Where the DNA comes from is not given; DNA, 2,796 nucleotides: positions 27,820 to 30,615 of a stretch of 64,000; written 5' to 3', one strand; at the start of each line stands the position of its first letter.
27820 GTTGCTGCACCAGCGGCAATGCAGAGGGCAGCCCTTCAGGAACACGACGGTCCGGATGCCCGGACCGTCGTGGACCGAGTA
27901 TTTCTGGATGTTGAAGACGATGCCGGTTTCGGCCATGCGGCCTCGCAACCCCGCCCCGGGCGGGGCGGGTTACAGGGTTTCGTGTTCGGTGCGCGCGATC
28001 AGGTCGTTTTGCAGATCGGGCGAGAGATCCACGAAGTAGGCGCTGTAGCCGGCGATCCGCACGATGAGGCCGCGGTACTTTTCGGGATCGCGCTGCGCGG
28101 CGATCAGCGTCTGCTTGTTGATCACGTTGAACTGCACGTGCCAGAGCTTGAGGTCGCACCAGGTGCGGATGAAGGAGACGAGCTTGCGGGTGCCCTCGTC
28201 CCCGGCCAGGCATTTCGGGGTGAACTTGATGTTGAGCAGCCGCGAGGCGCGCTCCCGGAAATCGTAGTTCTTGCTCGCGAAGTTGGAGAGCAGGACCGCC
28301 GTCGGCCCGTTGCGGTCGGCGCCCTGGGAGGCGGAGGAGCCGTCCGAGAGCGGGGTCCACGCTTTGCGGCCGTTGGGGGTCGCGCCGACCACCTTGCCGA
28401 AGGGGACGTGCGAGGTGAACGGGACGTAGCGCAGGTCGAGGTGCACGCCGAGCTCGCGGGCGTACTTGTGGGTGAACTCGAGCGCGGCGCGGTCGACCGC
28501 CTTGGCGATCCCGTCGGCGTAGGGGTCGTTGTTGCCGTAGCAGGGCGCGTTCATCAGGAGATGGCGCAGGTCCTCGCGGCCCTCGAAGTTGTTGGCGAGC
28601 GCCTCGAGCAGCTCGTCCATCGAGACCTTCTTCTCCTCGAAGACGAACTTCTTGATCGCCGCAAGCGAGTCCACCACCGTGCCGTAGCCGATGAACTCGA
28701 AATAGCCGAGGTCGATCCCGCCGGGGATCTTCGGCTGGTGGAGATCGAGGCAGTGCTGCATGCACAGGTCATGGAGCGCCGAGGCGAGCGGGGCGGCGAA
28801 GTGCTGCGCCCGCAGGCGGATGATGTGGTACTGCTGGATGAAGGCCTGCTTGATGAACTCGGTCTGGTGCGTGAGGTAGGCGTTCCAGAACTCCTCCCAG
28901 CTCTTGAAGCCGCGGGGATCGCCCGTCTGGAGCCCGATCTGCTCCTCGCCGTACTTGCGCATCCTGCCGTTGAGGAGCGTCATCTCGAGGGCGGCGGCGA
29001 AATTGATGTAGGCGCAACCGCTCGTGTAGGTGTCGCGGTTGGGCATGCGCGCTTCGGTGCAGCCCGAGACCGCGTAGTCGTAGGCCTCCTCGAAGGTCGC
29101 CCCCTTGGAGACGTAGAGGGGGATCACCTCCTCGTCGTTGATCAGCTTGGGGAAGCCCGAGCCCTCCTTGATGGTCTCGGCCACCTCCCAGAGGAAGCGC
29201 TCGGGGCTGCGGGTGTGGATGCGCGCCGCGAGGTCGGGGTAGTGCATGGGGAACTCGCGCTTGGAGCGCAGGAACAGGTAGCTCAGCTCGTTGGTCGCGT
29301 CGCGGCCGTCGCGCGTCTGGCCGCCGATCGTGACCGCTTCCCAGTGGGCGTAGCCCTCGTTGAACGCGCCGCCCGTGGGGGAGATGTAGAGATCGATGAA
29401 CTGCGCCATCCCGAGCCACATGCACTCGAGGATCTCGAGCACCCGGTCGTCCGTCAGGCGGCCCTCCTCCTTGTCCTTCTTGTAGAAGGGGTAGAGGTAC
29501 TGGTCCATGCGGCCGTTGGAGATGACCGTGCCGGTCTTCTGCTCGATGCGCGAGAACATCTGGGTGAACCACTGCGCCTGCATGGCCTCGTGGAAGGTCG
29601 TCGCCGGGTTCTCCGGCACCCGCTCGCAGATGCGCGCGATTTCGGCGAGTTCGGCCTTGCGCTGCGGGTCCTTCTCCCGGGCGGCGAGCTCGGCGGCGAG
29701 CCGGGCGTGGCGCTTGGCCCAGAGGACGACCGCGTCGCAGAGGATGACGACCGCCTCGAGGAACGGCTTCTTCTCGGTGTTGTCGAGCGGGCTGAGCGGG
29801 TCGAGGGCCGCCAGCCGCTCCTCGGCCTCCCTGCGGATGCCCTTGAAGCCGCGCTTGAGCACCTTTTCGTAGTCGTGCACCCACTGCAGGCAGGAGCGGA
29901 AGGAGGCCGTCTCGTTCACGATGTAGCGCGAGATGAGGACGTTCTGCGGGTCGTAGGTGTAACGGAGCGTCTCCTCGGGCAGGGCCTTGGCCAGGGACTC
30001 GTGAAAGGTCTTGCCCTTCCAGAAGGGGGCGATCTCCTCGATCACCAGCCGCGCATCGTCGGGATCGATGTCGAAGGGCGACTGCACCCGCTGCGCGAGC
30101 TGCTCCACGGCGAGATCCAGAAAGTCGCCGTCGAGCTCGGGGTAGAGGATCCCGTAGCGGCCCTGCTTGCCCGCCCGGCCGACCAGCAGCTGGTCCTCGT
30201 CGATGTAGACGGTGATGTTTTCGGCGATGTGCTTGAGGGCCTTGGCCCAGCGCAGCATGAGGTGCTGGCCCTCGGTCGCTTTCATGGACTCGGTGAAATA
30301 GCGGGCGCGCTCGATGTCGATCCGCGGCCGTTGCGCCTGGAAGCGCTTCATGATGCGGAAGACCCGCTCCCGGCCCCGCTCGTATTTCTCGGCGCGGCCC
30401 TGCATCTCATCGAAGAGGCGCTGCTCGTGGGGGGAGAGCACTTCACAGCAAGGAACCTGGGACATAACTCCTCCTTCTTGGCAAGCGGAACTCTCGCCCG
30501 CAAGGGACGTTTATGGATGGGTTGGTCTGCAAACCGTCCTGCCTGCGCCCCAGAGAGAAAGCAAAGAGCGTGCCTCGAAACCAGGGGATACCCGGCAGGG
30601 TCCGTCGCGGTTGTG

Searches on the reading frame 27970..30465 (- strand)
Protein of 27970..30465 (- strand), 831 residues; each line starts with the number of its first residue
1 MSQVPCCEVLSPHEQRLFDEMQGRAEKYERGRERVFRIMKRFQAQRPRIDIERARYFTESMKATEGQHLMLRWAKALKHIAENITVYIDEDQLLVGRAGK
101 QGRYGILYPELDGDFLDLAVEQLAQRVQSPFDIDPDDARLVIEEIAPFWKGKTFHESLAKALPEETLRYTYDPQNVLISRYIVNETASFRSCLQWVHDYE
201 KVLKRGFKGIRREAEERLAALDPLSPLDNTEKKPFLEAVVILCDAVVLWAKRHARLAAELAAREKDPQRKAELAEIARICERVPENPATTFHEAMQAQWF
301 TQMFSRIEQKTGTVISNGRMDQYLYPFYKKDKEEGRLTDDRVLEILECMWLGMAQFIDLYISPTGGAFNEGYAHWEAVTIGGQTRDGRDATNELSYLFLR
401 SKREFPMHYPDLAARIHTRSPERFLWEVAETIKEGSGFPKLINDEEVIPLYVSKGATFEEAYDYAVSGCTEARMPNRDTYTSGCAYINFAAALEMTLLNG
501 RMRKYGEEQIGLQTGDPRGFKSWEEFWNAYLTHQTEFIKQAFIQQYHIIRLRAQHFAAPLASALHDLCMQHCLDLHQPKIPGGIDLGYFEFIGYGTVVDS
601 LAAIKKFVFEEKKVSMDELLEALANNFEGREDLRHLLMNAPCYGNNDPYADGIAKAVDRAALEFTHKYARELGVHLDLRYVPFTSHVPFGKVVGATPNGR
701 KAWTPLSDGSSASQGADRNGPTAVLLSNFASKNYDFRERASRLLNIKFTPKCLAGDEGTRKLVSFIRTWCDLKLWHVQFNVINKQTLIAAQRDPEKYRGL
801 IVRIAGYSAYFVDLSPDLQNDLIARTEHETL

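Call 7: search_protein_families(library=pfam, proteins=[window:27970-30465:-])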
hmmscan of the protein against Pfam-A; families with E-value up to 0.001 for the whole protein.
window:27970-30465:- (831 aa): 2 families
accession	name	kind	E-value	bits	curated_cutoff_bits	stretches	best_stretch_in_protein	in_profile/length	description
PF02901.20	PFL-like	-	4e-192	640.7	24.3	1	34-690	4-647/647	Pyruvate formate lyase-like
PF01228.26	Gly_radical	-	6.1e-29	101.1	22.2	1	707-812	2-106/106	Glycine radical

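Call 9: search_solved_structures(query=window:27970-30465:-, max_evalue=1e-20, show_alignments=2)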
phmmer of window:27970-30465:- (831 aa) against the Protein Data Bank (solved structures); distinct sequences matched with E-value up to 1e-20: 33.
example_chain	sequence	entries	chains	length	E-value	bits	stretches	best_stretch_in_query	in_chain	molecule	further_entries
5ymr_B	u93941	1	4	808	0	1423.8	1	27-830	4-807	Formate acetyltransferase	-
7kq3_A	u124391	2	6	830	0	1355.6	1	6-830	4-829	Isethionate sulfite-lyase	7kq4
6lon_B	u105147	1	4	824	0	1236.9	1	6-830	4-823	PFL2/glycerol dehydratase family glycyl radical enzyme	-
9f3w_A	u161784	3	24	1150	4.5e-168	564.3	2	34-828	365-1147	Choline trimethylamine-lyase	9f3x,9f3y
1r8w_A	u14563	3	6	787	1.3e-152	513.2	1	33-828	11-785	glycerol dehydratase | B12-independent glycerol dehydratase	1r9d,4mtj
8iof_A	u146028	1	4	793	3.1e-147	495.4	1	33-829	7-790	Benzylsuccinate synthase alpha subunit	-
8id1_A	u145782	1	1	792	2.9e-146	492.1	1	32-829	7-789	Formate C-acetyltransferase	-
5a0u_A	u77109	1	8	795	1.9e-144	486.2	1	34-828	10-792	CHOLINE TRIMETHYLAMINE LYASE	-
5a0z_A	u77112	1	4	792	2e-144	486.1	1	34-828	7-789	CHOLINE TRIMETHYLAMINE LYASE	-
5i2a_A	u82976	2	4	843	2.3e-137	462.7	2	33-627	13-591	Diol-dehydratase | Diol dehydratase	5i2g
6vxc_A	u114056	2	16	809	7.7e-135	454.4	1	30-828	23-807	Trans-4-hydroxy-L-proline dehydratase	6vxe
9r0v_A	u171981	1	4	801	5.9e-134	451.5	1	35-826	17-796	Choline trimethylamine-lyase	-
9ht9_A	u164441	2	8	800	6e-134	451.4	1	35-826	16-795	Choline trimethylamine-lyase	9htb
6vue_A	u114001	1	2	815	6.4e-134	451.3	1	35-826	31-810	Choline trimethylamine-lyase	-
5faw_A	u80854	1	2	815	7e-134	451.2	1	35-826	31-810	Choline trimethylamine-lyase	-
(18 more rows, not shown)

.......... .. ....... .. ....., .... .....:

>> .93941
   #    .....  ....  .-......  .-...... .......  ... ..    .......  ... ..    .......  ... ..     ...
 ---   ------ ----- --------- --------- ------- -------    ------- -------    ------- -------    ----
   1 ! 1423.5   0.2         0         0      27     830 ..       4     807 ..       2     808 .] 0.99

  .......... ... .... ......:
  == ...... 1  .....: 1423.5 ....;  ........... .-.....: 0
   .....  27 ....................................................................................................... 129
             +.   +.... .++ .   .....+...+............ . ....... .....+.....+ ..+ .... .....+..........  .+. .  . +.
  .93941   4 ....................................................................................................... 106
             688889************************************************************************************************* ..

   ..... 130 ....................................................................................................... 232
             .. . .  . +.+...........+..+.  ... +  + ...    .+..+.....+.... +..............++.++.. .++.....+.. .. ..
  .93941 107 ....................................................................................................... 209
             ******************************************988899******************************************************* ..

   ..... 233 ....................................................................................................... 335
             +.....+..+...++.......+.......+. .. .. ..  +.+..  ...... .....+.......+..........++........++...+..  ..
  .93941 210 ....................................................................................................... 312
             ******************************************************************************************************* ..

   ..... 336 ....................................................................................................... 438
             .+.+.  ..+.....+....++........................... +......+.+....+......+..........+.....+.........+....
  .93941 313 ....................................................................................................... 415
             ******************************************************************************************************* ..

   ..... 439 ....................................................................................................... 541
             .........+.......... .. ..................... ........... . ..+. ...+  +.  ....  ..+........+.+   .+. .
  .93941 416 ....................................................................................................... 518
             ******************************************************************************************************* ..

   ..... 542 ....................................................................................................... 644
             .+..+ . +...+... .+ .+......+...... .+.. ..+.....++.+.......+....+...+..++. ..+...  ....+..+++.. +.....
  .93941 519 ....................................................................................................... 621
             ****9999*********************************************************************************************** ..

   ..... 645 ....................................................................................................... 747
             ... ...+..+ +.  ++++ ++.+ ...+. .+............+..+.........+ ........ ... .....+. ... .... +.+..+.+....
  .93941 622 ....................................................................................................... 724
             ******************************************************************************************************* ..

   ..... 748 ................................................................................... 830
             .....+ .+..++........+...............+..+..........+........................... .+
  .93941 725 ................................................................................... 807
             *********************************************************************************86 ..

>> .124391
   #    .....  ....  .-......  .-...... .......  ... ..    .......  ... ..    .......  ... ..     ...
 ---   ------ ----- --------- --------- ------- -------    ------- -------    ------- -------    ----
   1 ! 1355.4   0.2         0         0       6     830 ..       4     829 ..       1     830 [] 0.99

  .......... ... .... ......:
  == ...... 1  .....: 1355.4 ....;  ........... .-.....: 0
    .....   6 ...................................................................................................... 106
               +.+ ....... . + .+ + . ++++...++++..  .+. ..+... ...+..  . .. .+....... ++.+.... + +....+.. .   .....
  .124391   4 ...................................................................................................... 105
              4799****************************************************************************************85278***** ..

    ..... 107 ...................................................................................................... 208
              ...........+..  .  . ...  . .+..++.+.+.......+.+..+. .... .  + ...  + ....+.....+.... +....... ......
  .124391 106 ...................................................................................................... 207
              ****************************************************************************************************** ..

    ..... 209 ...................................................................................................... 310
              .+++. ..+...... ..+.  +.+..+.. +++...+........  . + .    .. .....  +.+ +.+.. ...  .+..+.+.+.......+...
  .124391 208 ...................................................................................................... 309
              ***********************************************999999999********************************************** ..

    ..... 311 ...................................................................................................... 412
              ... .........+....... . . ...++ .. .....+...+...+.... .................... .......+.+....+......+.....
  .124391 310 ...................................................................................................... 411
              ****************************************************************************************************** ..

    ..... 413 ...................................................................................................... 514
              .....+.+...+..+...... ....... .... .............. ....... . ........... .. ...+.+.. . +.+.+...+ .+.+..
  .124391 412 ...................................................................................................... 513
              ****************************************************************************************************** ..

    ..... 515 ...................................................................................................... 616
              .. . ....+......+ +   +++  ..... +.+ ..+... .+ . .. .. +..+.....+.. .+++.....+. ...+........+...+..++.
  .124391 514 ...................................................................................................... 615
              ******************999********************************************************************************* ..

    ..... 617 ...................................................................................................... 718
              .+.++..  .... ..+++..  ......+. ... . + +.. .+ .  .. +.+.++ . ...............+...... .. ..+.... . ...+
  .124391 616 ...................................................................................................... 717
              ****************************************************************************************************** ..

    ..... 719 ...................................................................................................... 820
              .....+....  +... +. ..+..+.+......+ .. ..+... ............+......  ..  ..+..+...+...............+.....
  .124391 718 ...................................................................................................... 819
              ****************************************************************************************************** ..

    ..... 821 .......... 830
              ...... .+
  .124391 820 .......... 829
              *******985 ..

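Call 10: search_protein_families(library=ncbifam, proteins=[window:27970-30465:-])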
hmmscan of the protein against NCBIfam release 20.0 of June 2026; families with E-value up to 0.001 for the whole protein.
window:27970-30465:- (831 aa): 12 families
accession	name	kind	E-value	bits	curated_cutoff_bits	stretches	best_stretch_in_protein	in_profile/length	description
NF048011.1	SfplDhtHpsGDes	equivalog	0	1590.4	1000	1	11-829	1-820/821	(2S)-3-sulfopropanediol dehydratase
TIGR01774.1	PFL2-3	subfamily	3.3e-181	604.4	678.2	1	33-829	4-785/786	formate C-acetyltransferase/glycerol dehydratase family glycyl radical enzyme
NF043068.1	glycl_HYPD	equivalog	8.3e-169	563.2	1100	1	33-829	2-783/784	trans-4-hydroxy-L-proline dehydratase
TIGR04394.1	choline_CutC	equivalog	1.8e-163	546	1050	1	33-827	3-785/789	choline trimethylamine-lyase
NF048009.1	SfplDhtHpfGKleb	equivalog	3.6e-141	471.9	1000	1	33-828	26-822/824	(2S)-3-sulfopropanediol dehydratase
NF007437.0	PRK09983.1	equivalog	3.3e-136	455.4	1109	1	33-829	3-764/765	formate C-acetyltransferase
NF033718.1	indole_decarb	equivalog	5.7e-117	392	1100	3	142-627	165-644/868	indoleacetate decarboxylase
NF033715.1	glycyl_HPDL_Lrg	equivalog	6e-95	318.9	1150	2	195-628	228-679/901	4-hydroxyphenylacetate decarboxylase large subunit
TIGR01255.1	pyr_form_ly_1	equivalog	6.4e-31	107.6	994.2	1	285-831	230-744/744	formate C-acetyltransferase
NF038360.1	rad_fix_GrcA3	exception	2.7e-15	56.2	158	1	761-831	8-78/78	autonomous glycyl radical cofactor GrcA3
NF008341.1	PRK11127.1-1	equivalog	4.3e-13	49.1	145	1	774-829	23-78/80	autonomous glycyl radical cofactor GrcA2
TIGR04365.1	spare_glycyl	equivalog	1.1e-08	35.4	170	1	776-830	71-125/126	autonomous glycyl radical cofactor GrcA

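Call 18: find_related_loci(query=window:27970-30465:-, collection=genome_contigs, flank=10000)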
Query window:27970-30465:- (831 aa) in genome_contigs; peptide patterns used: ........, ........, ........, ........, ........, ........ (x = any residue, [..] = any of these).
490 stretches matched a pattern; 486 encode a relative of the query (tblastn E <= 1e-3); the best 80 are kept; 80 distinct loci.
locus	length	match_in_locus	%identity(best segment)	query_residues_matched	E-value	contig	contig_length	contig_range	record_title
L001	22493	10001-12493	95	1-831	0e+0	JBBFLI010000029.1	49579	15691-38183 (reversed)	MAG: Desulfobacterales bacterium isolate Uz-U4-21 NODE_29_length_49579_cov_8.743202, whole genome shotgun sequence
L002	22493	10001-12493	94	1-831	0e+0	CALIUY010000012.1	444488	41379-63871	MAG: uncultured Desulfobacterales bacterium isolate R1_Bin_MAXBIN__047_sub_1 genome assembly, contig: c_000000431516_par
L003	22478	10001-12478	85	6-831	0e+0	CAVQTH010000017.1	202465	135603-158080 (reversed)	MAG: uncultured delta proteobacterium isolate MFD00032.bin.2.163 genome assembly, contig: contig_13328, whole genome sho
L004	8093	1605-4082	85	6-831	0e+0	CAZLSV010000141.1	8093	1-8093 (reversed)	MAG TPA_asm: uncultured Desulfatibacillum sp. isolate binchicken_co266_254 genome assembly, contig: NODE_18099_length_80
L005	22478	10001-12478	85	6-831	0e+0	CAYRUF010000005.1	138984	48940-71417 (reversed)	MAG TPA_asm: uncultured Desulfatibacillum sp. isolate binchicken_co107_359 genome assembly, contig: NODE_236_length_1389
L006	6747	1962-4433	83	6-829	0e+0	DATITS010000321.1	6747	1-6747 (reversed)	MAG TPA_asm: Desulfobacterales bacterium isolate SMAG_U15961 k141_210509, whole genome shotgun sequence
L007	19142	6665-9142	83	6-831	0e+0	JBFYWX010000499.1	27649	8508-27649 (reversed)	MAG: Desulfobacteraceae bacterium isolate PPR_0362 k121_2198549, whole genome shotgun sequence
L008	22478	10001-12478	82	6-831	0e+0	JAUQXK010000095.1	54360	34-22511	MAG: Desulfobacterales bacterium isolate BIN27 contig_148886, whole genome shotgun sequence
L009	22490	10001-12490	82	2-831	0e+0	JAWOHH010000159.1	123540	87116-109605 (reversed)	MAG: Desulfobacterales bacterium isolate CWP4-2.bin.27 k191_1582884, whole genome shotgun sequence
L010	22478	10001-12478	81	6-831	0e+0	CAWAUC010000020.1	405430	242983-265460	MAG: uncultured delta proteobacterium isolate MFD02416.bin.1.144 genome assembly, contig: contig_53477, whole genome sho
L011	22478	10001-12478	81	6-831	0e+0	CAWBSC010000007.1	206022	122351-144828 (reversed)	MAG: uncultured delta proteobacterium isolate MFD01872.bin.2.29 genome assembly, contig: contig_154889, whole genome sho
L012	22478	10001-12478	80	6-831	0e+0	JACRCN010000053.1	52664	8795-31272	MAG: Deltaproteobacteria bacterium isolate NC_groundwater_1647_Pr3_B-0.1um_60_22 SR-2_scaffold_141_1381477, whole genome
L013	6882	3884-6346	77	6-828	0e+0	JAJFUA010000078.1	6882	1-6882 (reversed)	MAG: Desulfobacteraceae bacterium isolate bin.361 k141_4154160, whole genome shotgun sequence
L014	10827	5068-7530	76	6-828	0e+0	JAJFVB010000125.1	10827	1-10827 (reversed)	MAG: Desulfobacteraceae bacterium isolate bin.609 k141_3364212, whole genome shotgun sequence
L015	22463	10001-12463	76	6-828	0e+0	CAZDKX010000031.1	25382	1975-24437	MAG TPA_asm: uncultured Syntrophobacteraceae bacterium isolate binchicken_co22_234 genome assembly, contig: NODE_2053_le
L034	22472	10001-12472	75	6-831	0e+0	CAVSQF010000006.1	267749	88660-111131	MAG: uncultured delta proteobacterium isolate MFD01476.bin.1.163 genome assembly, contig: contig_13080, whole genome sho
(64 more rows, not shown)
